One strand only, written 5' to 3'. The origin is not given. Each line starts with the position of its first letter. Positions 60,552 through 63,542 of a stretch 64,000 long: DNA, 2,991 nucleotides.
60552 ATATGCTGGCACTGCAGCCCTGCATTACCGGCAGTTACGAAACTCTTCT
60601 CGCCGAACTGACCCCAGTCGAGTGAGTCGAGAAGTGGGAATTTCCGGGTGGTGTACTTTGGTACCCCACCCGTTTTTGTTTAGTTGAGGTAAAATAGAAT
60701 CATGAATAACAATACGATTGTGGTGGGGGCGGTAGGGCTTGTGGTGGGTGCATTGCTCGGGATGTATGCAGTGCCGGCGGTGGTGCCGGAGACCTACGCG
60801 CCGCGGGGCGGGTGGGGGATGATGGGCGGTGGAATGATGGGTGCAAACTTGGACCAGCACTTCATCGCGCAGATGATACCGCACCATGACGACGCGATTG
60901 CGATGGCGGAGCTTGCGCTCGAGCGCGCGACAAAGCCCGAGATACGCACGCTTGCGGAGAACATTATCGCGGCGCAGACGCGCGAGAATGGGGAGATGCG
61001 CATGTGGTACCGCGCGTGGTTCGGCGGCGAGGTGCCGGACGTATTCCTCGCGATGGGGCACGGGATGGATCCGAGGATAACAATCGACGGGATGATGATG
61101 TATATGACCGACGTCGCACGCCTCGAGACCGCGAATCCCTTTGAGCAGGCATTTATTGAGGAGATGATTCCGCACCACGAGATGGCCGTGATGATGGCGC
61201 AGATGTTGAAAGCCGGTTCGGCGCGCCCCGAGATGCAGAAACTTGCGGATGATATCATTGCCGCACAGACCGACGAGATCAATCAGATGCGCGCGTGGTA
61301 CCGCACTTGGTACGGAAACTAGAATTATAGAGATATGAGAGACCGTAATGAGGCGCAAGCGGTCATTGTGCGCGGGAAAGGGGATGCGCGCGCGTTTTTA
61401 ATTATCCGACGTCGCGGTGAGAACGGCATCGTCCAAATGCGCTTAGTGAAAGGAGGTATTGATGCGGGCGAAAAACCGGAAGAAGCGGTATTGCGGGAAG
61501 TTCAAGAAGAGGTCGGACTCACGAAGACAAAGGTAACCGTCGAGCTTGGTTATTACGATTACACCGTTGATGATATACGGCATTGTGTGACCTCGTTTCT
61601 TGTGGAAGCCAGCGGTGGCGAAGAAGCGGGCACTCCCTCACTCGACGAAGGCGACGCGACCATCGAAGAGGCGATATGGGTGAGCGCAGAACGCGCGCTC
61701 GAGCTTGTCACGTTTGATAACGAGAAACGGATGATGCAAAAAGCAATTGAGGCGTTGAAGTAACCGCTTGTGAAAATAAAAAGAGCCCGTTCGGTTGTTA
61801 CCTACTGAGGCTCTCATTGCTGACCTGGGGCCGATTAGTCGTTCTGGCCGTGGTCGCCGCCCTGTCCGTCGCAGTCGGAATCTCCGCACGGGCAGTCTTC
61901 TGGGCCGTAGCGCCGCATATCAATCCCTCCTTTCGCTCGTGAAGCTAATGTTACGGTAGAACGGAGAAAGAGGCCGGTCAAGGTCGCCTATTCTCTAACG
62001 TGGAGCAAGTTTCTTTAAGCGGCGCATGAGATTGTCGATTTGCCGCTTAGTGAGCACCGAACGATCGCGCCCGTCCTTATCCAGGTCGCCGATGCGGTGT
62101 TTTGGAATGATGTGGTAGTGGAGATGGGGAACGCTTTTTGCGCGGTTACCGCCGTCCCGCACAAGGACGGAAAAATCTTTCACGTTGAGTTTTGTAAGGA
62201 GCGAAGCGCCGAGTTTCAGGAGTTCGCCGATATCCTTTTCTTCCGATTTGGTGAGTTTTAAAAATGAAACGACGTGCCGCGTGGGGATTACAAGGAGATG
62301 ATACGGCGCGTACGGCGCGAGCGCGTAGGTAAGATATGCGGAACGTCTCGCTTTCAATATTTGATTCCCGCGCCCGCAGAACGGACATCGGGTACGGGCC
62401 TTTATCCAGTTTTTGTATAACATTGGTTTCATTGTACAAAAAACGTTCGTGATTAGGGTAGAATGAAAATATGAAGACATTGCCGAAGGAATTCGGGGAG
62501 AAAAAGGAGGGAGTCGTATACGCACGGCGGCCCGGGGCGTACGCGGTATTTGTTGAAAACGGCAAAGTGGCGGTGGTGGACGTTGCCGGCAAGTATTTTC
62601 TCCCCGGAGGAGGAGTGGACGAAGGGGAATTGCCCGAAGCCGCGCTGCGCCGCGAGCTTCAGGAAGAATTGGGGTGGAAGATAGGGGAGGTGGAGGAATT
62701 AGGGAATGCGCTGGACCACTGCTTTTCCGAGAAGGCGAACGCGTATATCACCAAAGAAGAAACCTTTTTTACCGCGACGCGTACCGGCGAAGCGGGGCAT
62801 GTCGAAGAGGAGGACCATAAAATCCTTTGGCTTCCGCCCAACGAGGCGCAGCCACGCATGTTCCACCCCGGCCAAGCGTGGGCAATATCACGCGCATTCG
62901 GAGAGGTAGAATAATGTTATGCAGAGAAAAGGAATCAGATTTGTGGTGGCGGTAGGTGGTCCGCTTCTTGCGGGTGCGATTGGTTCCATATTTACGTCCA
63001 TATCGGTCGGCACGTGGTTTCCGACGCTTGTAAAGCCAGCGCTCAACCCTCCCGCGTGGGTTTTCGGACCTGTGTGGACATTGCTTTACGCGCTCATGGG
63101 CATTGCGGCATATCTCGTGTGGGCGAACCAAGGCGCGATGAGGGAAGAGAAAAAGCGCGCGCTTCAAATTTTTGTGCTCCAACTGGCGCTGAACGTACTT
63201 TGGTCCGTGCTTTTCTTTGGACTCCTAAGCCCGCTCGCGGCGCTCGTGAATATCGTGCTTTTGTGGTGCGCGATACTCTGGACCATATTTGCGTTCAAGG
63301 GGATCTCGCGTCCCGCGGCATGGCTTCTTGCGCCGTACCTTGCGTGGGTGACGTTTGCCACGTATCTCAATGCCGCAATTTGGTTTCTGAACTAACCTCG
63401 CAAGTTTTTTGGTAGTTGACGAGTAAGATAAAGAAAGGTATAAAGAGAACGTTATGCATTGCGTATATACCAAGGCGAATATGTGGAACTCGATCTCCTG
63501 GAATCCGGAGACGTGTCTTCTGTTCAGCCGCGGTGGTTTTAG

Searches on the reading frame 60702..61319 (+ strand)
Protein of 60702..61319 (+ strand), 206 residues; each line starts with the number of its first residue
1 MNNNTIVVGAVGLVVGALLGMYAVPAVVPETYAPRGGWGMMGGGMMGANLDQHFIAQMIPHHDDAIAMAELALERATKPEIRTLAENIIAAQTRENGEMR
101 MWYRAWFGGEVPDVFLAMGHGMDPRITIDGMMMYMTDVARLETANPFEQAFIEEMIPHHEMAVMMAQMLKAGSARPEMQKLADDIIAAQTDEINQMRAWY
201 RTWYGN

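Call 12: search_protein_families(library=pfam, proteins=[window:60702-61319:+], max_evalue=0.01)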
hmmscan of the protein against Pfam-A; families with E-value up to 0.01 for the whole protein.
window:60702-61319:+ (206 aa): 3 families
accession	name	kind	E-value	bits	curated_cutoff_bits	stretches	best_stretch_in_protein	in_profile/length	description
PF03713.19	DUF305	-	9.5e-42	143.1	27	1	51-200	1-151/151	Domain of unknown function (DUF305)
PF13628.12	DUF4142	-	3.8e-10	40.6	27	1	51-101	3-53/138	Domain of unknown function (DUF4142)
PF17940.6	TetR_C_31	-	0.0096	16.5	27.4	0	55-95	14-54/107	Tetracyclin repressor-like, C-terminal domain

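Call 32: find_related_loci(query=window:60702-61319:+, collection=genome_contigs, flank=10000)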
Query window:60702-61319:+ (206 aa) in genome_contigs; peptide patterns used: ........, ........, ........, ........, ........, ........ (x = any residue, [..] = any of these).
79 stretches matched a pattern; 51 encode a relative of the query (tblastn E <= 1e-3); 51 distinct loci.
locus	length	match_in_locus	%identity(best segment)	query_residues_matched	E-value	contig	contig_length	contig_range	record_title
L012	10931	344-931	49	1-206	5e-54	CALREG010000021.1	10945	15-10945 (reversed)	MAG: Candidatus Nomurabacteria bacterium isolate TH-Jun18-197 genome assembly, contig: TH-Jun18-C13458, whole genome sho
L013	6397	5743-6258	53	30-206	4e-54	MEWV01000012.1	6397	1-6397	MAG: Candidatus Adlerbacteria bacterium RIFCSPHIGHO2_02_FULL_54_18 rifcsphigho2_02_scaffold_30154, whole genome shotgun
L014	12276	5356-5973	48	1-206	7e-54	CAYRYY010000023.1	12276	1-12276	MAG TPA_asm: uncultured Gammaproteobacteria bacterium isolate SRP286056_co1_491 genome assembly, contig: NODE_6541_lengt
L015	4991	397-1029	49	1-204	1e-52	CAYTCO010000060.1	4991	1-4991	MAG TPA_asm: uncultured Gammaproteobacteria bacterium isolate SRP286056_co1_355 genome assembly, contig: NODE_24816_leng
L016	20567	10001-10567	53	6-204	3e-52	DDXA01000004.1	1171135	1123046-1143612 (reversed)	MAG TPA_asm: Actinobacteria bacterium UBA2272 UBA2272_contig_7, whole genome shotgun sequence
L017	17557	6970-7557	49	3-206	5e-52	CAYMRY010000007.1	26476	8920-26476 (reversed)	MAG TPA_asm: uncultured Candidatus Saccharibacteria bacterium isolate SRP150892_co2_47 genome assembly, contig: NODE_238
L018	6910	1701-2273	50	4-206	7e-51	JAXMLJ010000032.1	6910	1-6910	MAG: Coriobacteriia bacterium isolate L4_metabat.bin.19_sub k141_175500, whole genome shotgun sequence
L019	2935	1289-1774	51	37-206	5e-51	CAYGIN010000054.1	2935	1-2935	MAG TPA_asm: uncultured Candidatus Saccharibacteria bacterium isolate ERP113451_co1_187 genome assembly, contig: NODE_55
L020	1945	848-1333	51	37-206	9e-52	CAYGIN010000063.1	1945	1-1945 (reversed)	MAG TPA_asm: uncultured Candidatus Saccharibacteria bacterium isolate ERP113451_co1_187 genome assembly, contig: NODE_11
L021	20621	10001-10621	47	1-206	8e-51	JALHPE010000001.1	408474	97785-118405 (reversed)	MAG: Candidatus Paceibacterota bacterium isolate bin.22 c_000000000104, whole genome shotgun sequence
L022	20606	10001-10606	44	2-206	2e-50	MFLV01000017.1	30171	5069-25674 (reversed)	MAG: Candidatus Kaiserbacteria bacterium RIFCSPLOWO2_01_FULL_51_21 rifcsplowo2_01_scaffold_3163, whole genome shotgun se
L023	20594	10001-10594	44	1-206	1e-49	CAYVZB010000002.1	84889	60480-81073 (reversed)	MAG TPA_asm: uncultured Candidatus Saccharibacteria bacterium isolate SRP135725_co1_493 genome assembly, contig: NODE_15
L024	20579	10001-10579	48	4-206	2e-49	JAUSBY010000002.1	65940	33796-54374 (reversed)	MAG: Coriobacteriia bacterium isolate E9_concoct.bin.49 E9_k141_45900, whole genome shotgun sequence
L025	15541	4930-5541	46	2-206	2e-49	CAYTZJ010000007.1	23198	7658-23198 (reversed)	MAG TPA_asm: uncultured Candidatus Saccharibacteria bacterium isolate SRP278252_co2_242 genome assembly, contig: NODE_43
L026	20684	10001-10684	40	1-206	2e-49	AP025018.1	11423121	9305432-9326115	Calothrix sp. PCC 7716 DNA, complete genome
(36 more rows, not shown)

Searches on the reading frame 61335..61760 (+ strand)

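Call 12: search_protein_families(library=pfam, proteins=[window:61335-61760:+], max_evalue=0.01)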
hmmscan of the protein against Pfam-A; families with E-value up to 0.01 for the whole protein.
window:61335-61760:+ (142 aa): 1 family
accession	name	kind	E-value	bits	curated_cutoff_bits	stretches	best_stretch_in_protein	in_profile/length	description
PF00293.34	NUDIX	-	4.1e-16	59.6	21.1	1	8-126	6-123/134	NUDIX domain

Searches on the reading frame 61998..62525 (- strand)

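Call 12: search_protein_families(library=pfam, proteins=[window:61998-62525:-], max_evalue=0.01)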
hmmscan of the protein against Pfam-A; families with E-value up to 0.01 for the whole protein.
window:61998-62525:- (176 aa): 3 families
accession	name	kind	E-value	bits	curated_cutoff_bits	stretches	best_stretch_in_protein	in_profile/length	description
PF01230.28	HIT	-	5.6e-13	49.8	21.5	1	63-144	15-97/98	HIT domain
PF11969.13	DcpS_C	-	1.5e-08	35.5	24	1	70-141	30-101/114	Scavenger mRNA decapping enzyme C-term binding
PF04677.20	CwfJ_C_1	-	0.0003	21.1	21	1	60-141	32-108/122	Protein similar to CwfJ C-terminus 1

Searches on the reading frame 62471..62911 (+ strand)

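Call 12: search_protein_families(library=pfam, proteins=[window:62471-62911:+], max_evalue=0.01)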
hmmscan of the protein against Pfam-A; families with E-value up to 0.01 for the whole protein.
window:62471-62911:+ (147 aa): 2 families
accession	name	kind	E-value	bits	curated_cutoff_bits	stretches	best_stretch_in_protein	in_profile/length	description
PF00293.34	NUDIX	-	3.3e-16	60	21.1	1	20-135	3-127/134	NUDIX domain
PF22327.2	Nudt16-like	-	0.00031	21.1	27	1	40-76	33-70/161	U8 snoRNA-decapping enzyme-like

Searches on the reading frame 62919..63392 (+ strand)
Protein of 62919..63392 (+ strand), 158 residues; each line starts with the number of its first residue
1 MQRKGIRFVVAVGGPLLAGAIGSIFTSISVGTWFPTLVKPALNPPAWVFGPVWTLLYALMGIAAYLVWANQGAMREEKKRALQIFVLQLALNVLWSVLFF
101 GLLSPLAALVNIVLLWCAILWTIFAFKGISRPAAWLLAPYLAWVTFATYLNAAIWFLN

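Call 12: search_protein_families(library=pfam, proteins=[window:62919-63392:+], max_evalue=0.01)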
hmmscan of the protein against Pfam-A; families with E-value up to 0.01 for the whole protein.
window:62919-63392:+ (158 aa): 1 family
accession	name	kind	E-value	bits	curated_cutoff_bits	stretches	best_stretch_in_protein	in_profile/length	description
PF03073.20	TspO_MBR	-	4.3e-51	172.9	24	1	12-155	2-144/145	TspO/MBR family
